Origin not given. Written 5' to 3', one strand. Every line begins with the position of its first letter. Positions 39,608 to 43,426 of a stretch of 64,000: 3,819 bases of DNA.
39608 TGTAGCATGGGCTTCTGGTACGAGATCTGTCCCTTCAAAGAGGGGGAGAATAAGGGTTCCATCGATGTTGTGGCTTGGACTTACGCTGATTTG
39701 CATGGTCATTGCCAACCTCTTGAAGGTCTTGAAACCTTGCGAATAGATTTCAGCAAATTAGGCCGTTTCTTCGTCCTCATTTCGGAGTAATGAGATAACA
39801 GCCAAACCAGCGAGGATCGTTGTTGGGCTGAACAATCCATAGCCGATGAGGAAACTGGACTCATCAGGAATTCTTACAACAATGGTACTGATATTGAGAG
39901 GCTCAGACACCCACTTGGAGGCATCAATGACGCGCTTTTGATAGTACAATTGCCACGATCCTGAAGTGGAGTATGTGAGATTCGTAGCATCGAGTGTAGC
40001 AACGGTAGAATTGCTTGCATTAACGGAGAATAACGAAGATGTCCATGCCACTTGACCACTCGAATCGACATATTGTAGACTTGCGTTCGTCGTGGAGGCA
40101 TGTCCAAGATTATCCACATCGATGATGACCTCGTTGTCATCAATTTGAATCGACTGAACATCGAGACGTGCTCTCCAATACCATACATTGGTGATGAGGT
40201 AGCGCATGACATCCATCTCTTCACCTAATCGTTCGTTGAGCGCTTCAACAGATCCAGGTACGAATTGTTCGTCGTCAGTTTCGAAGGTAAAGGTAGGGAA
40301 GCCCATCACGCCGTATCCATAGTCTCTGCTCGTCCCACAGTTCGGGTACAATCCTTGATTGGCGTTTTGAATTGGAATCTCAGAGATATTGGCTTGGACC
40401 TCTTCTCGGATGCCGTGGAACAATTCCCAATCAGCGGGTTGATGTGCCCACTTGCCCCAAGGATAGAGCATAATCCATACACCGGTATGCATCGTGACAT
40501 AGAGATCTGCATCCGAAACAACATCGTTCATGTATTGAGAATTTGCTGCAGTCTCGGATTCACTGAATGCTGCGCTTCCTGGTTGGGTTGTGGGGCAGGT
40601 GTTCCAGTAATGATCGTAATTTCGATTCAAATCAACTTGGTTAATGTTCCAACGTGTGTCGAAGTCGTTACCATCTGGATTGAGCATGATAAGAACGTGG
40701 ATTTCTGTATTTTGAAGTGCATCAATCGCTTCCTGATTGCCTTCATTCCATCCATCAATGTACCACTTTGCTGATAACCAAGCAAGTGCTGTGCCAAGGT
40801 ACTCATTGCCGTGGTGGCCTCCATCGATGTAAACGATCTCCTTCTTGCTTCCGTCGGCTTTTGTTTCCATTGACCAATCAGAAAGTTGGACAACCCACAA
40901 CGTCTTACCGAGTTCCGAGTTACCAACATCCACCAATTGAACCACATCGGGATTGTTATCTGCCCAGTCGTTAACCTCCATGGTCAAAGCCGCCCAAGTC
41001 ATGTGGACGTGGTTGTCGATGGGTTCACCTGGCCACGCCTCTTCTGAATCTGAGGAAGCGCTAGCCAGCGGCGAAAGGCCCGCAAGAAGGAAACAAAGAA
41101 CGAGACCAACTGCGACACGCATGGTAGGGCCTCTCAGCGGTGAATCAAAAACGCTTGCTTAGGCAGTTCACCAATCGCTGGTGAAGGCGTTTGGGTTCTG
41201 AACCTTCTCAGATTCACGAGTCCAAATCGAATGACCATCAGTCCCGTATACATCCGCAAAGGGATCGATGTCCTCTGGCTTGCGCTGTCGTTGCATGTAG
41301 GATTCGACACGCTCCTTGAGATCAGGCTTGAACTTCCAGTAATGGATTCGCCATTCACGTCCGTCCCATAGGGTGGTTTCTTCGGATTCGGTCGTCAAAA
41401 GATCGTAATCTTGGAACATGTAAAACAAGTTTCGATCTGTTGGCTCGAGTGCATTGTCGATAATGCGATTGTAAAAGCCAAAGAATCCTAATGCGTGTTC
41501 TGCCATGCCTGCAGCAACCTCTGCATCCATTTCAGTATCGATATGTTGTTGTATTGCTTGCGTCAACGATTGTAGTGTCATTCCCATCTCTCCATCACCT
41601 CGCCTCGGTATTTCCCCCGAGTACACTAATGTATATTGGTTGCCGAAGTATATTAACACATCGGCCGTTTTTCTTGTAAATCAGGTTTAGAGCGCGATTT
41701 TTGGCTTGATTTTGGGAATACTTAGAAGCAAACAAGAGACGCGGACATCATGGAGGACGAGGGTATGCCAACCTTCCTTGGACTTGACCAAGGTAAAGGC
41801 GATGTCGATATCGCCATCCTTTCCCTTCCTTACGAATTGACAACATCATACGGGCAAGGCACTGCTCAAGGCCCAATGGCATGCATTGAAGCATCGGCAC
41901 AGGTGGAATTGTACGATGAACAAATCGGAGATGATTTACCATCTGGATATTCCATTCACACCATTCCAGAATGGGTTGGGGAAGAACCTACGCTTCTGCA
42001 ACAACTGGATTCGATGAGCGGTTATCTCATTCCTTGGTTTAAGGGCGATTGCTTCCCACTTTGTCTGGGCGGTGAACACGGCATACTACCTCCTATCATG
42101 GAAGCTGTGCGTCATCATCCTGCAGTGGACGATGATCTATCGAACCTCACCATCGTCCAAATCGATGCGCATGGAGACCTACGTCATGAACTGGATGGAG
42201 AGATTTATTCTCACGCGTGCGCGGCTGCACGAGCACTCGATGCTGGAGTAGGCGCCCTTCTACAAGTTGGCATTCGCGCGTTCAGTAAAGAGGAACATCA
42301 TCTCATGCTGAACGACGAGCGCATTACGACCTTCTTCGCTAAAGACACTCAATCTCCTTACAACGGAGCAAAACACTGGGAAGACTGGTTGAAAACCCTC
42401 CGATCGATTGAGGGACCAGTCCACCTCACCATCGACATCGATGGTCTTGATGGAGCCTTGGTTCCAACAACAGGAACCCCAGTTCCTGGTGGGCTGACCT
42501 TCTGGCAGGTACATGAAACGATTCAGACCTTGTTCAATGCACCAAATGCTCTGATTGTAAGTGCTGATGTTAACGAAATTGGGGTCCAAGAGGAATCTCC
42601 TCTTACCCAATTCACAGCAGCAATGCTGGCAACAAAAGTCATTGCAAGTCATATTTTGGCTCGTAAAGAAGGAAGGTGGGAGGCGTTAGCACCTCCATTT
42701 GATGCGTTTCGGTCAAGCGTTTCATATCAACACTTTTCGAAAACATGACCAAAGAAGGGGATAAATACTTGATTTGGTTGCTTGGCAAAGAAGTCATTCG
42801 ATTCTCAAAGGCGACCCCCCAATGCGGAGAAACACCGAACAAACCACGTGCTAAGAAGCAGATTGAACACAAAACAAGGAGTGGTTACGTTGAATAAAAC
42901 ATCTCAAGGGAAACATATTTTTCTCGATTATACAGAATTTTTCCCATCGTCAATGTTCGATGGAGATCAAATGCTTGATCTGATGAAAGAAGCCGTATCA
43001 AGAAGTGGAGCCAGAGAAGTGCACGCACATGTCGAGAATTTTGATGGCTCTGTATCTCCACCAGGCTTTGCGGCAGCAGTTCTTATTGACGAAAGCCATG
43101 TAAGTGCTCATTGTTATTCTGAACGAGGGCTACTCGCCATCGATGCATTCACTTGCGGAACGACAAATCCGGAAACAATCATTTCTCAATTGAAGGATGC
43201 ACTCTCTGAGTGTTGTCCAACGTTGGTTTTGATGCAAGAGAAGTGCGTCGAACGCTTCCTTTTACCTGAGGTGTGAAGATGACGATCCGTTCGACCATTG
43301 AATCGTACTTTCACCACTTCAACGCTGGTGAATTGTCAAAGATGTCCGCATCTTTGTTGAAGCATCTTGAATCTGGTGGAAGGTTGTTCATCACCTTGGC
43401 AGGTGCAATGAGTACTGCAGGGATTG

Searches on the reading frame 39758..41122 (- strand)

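Call 65: search_protein_families(library=pfam, proteins=[window:39758-41122:-], max_evalue=0.001)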
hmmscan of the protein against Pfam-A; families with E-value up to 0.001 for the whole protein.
window:39758-41122:- (454 aa): 2 families
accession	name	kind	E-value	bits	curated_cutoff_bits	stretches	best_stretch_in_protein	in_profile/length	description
PF00246.29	Peptidase_M14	-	6.9e-39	134.6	21.6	1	52-289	7-271/286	Zinc carboxypeptidase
PF24827.1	AstE_AspA_cat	-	6.6e-05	23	25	1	97-234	5-127/192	Succinylglutamate desuccinylase/Aspartoacylase catalytic domain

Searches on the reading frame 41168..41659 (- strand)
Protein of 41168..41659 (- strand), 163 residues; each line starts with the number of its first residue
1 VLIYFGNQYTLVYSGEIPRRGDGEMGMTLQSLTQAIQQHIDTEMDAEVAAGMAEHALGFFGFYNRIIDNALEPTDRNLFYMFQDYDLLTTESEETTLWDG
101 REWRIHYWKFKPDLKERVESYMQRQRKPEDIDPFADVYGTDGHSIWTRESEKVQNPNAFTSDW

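Call 65: search_protein_families(library=pfam, proteins=[window:41168-41659:-], max_evalue=0.001)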
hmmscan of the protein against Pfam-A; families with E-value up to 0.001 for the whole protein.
window:41168-41659:- (163 aa): 1 family
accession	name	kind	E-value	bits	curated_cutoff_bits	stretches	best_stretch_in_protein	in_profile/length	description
PF19479.4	DUF6015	-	1.8e-75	252.4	27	1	25-162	1-137/140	Family of unknown function (DUF6015)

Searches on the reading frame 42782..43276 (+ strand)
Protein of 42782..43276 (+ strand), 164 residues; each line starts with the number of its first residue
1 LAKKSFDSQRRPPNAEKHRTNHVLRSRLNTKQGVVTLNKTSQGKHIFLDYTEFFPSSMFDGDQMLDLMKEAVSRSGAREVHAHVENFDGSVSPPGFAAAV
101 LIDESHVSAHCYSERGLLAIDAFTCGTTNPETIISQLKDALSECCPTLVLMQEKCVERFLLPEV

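Call 65: search_protein_families(library=pfam, proteins=[window:42782-43276:+], max_evalue=0.001)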
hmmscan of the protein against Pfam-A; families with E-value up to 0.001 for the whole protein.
window:42782-43276:+ (164 aa): 1 family
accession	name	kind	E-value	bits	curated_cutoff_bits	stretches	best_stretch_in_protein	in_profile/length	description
PF02675.21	AdoMet_dc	-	7.1e-18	65.4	25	1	45-142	1-95/107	S-adenosylmethionine decarboxylase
